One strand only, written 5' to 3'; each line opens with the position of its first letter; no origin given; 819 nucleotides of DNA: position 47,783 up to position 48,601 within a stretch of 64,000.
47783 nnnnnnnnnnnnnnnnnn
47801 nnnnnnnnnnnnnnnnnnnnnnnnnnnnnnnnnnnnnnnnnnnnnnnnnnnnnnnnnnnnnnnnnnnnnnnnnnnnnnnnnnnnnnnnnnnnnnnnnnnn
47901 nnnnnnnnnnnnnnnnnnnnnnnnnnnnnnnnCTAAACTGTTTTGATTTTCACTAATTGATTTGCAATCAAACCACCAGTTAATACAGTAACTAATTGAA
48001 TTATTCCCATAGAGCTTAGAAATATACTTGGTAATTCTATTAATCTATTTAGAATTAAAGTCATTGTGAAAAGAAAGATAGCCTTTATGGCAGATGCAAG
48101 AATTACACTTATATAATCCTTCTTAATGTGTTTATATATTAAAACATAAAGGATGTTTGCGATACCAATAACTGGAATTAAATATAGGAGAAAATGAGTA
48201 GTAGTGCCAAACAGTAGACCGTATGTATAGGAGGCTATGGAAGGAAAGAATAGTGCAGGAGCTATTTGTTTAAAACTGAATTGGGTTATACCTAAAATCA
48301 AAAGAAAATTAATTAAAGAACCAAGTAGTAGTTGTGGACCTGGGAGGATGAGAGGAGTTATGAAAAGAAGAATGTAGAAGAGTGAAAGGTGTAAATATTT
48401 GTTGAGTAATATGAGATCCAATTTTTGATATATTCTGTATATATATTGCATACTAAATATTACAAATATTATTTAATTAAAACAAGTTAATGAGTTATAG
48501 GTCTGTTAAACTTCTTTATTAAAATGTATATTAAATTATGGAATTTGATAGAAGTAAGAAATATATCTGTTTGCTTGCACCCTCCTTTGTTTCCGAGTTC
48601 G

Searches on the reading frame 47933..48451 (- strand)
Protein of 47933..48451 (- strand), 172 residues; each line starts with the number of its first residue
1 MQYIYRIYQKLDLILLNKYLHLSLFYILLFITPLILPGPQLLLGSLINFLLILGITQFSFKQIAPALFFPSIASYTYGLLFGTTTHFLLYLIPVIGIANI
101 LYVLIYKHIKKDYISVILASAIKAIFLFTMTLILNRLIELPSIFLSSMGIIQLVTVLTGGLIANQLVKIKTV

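Call 3: search_protein_families(library=pfam, proteins=[window:47933-48451:-], max_evalue=0.01)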
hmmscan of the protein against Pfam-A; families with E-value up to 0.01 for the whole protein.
window:47933-48451:- (172 aa): 0 families

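Call 49: search_protein_families(library=ncbifam, proteins=[window:47933-48451:-], max_evalue=0.01)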
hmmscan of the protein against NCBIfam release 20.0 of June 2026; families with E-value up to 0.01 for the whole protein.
window:47933-48451:- (172 aa): 0 families

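Call 52: search_protein_families(library=pfam, proteins=[window:47933-48451:-], max_evalue=10)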
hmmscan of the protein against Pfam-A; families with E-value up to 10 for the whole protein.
window:47933-48451:- (172 aa): 0 families

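Call 55: find_homologous_proteins(query=window:47933-48451:-, max_evalue=0.001)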
Query window:47933-48451:- (172 aa): 3 proteins with E <= 0.001 among 332 candidates.
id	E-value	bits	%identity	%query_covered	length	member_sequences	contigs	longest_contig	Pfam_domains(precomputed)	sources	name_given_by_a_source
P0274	3.4e-95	335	100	100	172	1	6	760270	-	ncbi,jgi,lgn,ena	-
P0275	6.1e-66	240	68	99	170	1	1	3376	-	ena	-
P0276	1.8e-49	186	61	94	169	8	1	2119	-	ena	-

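Call 61: find_homologous_proteins(query=A4, max_evalue=0.001)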
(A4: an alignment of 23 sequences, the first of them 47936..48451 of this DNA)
Query A4 (23 sequences) (172 aa, profile of the alignment): 52 proteins with E <= 0.001 among 8000 candidates.
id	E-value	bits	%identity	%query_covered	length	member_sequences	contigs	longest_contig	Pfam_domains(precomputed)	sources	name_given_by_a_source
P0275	9.3e-59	216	68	99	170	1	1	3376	-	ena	-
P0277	9.8e-57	210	57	90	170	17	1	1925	-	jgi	jgi:hypothetical protein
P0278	3.3e-56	208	59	87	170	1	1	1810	-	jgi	jgi:hypothetical protein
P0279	1.4e-55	206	59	90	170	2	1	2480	-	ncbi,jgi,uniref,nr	ncbi:MAG: Putative Fe-only hydrogenase [candidate division WS6 bacterium 34_10]|uniref:Putative Fe-o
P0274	2.7e-55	205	100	100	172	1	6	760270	-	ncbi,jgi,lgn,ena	-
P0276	3.5e-55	204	61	94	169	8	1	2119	-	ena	-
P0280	1.3e-54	203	58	91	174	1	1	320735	-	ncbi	ncbi:MAG: hypothetical protein AB9915_02825 [Candidatus Dojkabacteria bacterium]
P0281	7.5e-54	200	56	90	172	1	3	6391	-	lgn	-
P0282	9.2e-54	200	48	82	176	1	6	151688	-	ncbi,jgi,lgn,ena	-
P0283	3.2e-52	195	45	83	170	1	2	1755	-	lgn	-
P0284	9.0e-51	190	52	94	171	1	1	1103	-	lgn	-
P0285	1.6e-50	189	37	95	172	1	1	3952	-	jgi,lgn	-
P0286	7.8e-50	187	35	94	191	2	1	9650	-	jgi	-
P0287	1.3e-48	183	48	97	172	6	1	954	-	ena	-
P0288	8.3e-48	180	35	81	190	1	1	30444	-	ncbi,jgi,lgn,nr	ncbi:MAG: hypothetical protein PHS44_01310 [Candidatus Dojkabacteria bacterium]|jgi:hypothetical pro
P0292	4.0e-42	162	33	86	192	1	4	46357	-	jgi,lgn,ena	jgi:hypothetical protein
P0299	1.0e-37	148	34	87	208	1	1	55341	-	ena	-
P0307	1.3e-33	134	37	97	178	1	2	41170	-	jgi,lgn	-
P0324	3.2e-9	55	33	73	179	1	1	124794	-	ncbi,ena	-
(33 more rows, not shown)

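Call 72: predict_structure(alignment_id=A5)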
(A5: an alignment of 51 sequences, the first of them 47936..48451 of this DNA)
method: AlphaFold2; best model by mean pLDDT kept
length: 172 residues; sequences in the alignment: 51
mean_pLDDT: 93.3   pTM: 0.86
mean pLDDT of the five models: 93.3, 92.2, 91.4, 89.6, 88.7
residues with pLDDT >= 90: 140; 70-90: 29; 50-70: 3; < 50: 0
segments of 3 or more residues with pLDDT < 50: none
pLDDT, mean of each block of 10 residues (from residue 1): 85 85 97 90 97 97 97 85 84 98 97 96 98 97 94 98 95 77
secondary structure, 60 per line:
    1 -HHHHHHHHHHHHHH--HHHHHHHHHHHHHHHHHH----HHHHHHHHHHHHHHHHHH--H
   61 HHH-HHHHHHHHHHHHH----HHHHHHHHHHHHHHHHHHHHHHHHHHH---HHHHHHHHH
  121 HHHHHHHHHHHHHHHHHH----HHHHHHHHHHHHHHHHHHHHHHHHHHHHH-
elements in order: H2-15 H18-35 H40-57 H60-63 H65-77 H82-108 H112-138 H143-171

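Call 78: fold_search(model_id=the predicted structure, library=pdb)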
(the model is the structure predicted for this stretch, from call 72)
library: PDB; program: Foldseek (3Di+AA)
matches with E <= 10: 27; with E <= 0.001: 0
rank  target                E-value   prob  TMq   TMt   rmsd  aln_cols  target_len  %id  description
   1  3p5n_A                6.4e-01  0.75  0.41  0.42   7.4       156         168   18  Structure and mechanism of the S component of a bacterial ECF transporter (released 2010-11-03)
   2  5kc0                  1.1e+00  0.82  0.52  0.54   5.4       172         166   17  Crystal structure of TmRibU, hexagonal crystal form (released 2016-06-29)
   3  5kbw_B                1.2e+00  0.82  0.52  0.52   5.7       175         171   14  Crystal structure of TmRibU, the riboflavin-binding S subunit from the Thermotoga maritima ECF transporter (released 2016-06-29)
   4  5edl                  1.4e+00  0.54  0.39  0.35   6.2       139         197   12  Crystal structure of an S-component of ECF transporter (released 2016-08-17)
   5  4o7g_B                2.1e+00  0.14  0.25  0.22  10.4       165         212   10  Crystal Structure of Ascorbate-bound Cytochrome b561, crystal soaked in 1 M L-ascorbate for 40 minutes (released 2014-02-05)
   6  9qzq_A                2.5e+00  0.05  0.17  0.11  19.3       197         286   11  CryoEM structure of nanodisc-reconstituted human NTCP in complex with grafted NTCP_Nb1 and NabFab (released 2025-11-05)
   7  5kbw_A                2.8e+00  0.30  0.44  0.44   6.2       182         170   15  Crystal structure of TmRibU, the riboflavin-binding S subunit from the Thermotoga maritima ECF transporter (released 2016-06-29)
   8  7f02_C                3.3e+00  0.08  0.24  0.20  13.9       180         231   10  Cytochrome c-type biogenesis protein CcmABCD from E. coli (released 2022-11-09)
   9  4rfs_S                4.1e+00  0.44  0.56  0.52   5.3       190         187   13  Structure of a pantothenate energy coupling factor transporter (released 2014-12-24)
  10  7t6u_R                4.9e+00  0.04  0.18  0.12  17.1       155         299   15  Structure of the human FPR2-Gi complex with CGEN-855A (released 2022-03-30)
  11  7mtq_A                5.7e+00  0.05  0.22  0.07  16.2       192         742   14  CryoEM Structure of Full-Length mGlu2 in Inactive-State Bound to Antagonist LY341495 (released 2021-07-07)
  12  4u9n_A                5.7e+00  0.04  0.20  0.20  19.1       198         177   19  Structure of a membrane protein (released 2014-12-03)
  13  6nwr_A                6.2e+00  0.25  0.50  0.22   7.1       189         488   15  Thioester acyl-intermediate of Apolipoprotein N-acyltransferase (Lnt) (released 2020-01-29)
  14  6bhp_A                6.5e+00  0.03  0.19  0.20  19.0       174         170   14  Crystal structure of the Chlamydomonas reinhardtii LCI1 channel (released 2018-11-07)
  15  8tgi_A                6.5e+00  0.03  0.20  0.11  13.2       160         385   16  VMAT1 dimer with dopamine and reserpine (released 2024-03-20)
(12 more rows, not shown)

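Call 83: find_encoding_contigs(protein=P0299, flank=4000, max_places=1)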
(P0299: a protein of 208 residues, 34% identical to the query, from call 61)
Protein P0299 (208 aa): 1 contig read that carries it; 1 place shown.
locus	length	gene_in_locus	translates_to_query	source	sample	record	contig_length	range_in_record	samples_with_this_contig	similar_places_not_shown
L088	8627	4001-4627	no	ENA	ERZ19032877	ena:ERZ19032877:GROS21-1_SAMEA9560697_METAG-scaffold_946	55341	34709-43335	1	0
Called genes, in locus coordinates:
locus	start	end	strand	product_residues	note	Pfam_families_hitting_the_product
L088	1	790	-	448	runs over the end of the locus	PF01409:tRNA-synt_2d, PF03147:FDX-ACB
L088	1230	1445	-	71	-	-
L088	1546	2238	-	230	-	PF02592:Vut_1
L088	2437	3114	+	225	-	PF01522:Polysacc_deac_1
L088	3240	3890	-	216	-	-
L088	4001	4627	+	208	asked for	-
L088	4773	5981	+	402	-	-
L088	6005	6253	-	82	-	PF01541:GIY-YIG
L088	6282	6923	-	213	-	PF00929:RNase_T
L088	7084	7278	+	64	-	PF00313:CSD, PF08206:OB_RNB (weak)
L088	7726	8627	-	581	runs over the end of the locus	PF00005:ABC_tran, PF02463:SMC_N (faint), PF13304:AAA_21 (faint), PF12848:ABC_tran_Xtn, PF00005:ABC_tran, PF16326:ABC_tran_CTD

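Call 84: find_encoding_contigs(protein=P0307, flank=4000, max_places=1)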
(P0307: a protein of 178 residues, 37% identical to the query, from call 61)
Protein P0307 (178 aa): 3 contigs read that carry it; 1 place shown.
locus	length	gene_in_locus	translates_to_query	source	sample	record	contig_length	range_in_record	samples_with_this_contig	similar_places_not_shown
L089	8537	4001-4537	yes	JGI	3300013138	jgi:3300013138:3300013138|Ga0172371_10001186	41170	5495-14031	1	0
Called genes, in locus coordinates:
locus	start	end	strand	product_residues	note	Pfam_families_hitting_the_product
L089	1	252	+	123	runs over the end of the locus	-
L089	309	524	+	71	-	PF02452:PemK_toxin (weak)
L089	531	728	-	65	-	-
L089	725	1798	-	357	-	PF13506:Glyco_transf_21, PF00535:Glycos_transf_2, PF10111:Glyco_tranf_2_2 (weak), PF13641:Glyco_tranf_2_3, PF13632:Glyco_trans_2_3 (faint)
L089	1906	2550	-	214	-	PF07853:DUF1648, PF13630:SdpI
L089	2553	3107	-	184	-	PF25213:HVO_A0261_N (weak), PF01022:HTH_5, PF01047:MarR (weak), PF12840:HTH_20 (weak), PF13412:HTH_24 (weak)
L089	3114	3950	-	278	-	PF00293:NUDIX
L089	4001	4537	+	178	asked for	-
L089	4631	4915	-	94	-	PF12961:DUF3850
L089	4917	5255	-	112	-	PF00583:Acetyltransf_1, PF13508:Acetyltransf_7, PF13673:Acetyltransf_10, PF14542:Acetyltransf_CG (weak), PF08445:FR47 (faint)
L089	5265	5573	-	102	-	PF00293:NUDIX (faint)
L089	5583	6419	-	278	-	PF01261:AP_endonuc_2, PF03851:UvdE (weak)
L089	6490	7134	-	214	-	PF13489:Methyltransf_23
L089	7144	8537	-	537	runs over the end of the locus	PF00749:tRNA-synt_1c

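Call 85: find_encoding_contigs(protein=P0324, flank=4000, max_places=1)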
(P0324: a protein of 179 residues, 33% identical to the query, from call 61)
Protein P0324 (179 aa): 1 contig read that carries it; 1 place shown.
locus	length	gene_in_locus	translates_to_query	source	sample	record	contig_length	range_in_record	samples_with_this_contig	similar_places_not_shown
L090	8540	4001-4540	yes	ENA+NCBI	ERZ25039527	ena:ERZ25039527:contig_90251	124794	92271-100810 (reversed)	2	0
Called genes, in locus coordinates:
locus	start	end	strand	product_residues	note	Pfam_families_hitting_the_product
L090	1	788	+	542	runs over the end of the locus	PF13525:YfiO (faint), PF13424:TPR_12 (faint), PF13428:TPR_14 (faint), PF14559:TPR_19 (faint), PF07719:TPR_2 (faint), PF13174:TPR_6 (faint), PF00515:TPR_1 (faint), PF13176:TPR_7 (faint), +3 more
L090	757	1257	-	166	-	-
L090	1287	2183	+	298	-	-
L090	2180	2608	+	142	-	-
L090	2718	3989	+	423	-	-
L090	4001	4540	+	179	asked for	-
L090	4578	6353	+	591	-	PF00005:ABC_tran (faint), PF02463:SMC_N (weak), PF13304:AAA_21 (faint), PF17760:UvrA_inter, PF17755:UvrA_DNA-bind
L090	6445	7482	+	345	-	PF00005:ABC_tran (faint)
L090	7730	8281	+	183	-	PF01862:PvlArgDC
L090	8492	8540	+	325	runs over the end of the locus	PF01916:DS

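Call 86: find_encoding_contigs(protein=P0292, flank=4000, max_places=1)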
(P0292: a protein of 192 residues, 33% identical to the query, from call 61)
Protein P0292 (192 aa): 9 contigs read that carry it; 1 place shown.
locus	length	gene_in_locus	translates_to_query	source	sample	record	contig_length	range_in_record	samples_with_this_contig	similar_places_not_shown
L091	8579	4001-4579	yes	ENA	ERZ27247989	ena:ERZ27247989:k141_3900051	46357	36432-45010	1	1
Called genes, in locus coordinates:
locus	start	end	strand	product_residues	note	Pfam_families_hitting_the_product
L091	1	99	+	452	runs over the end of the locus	PF01546:Peptidase_M20, PF07687:M20_dimer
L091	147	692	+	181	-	PF01245:Ribosomal_L19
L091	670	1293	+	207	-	PF01351:RNase_HII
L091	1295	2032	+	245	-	-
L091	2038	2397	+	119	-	PF08378:NERD, PF02021:UPF0102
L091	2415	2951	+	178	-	-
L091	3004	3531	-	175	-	-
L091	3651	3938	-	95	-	-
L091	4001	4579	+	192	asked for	-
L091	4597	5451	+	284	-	PF02906:Fe_hyd_lg_C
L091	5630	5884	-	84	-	PF16367:RRM_7 (weak), PF00076:RRM_1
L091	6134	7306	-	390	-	PF00665:rve (weak)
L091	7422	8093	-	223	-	-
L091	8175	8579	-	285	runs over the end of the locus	PF00398:RrnaAD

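Call 93: search_solved_structures(query=A5, max_evalue=10)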
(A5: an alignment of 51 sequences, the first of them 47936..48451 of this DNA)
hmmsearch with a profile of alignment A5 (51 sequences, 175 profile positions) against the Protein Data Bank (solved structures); distinct sequences matched with E-value up to 10: 6.
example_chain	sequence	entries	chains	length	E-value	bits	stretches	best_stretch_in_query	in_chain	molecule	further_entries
8gtg_A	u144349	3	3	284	0.43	13.6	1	103-158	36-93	Isoform CRF-R2 of Corticotropin-releasing factor receptor 1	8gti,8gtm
3lno_A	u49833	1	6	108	0.61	13.1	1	43-90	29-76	Putative uncharacterized protein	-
4k5y_A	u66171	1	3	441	1.3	12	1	103-158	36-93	Corticotropin-releasing factor receptor 1, T4-Lysozyme chimeric construct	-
4z9g_A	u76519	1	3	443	1.3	12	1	103-158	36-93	Corticotropin-releasing factor receptor 1,Lysozyme,Corticotropin-releasing factor receptor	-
6pb0_R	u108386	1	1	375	3.5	10.6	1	103-158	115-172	Corticotropin-releasing factor receptor 1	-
6p9x_R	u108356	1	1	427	5.1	10.1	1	103-158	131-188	Corticotropin-releasing factor receptor 1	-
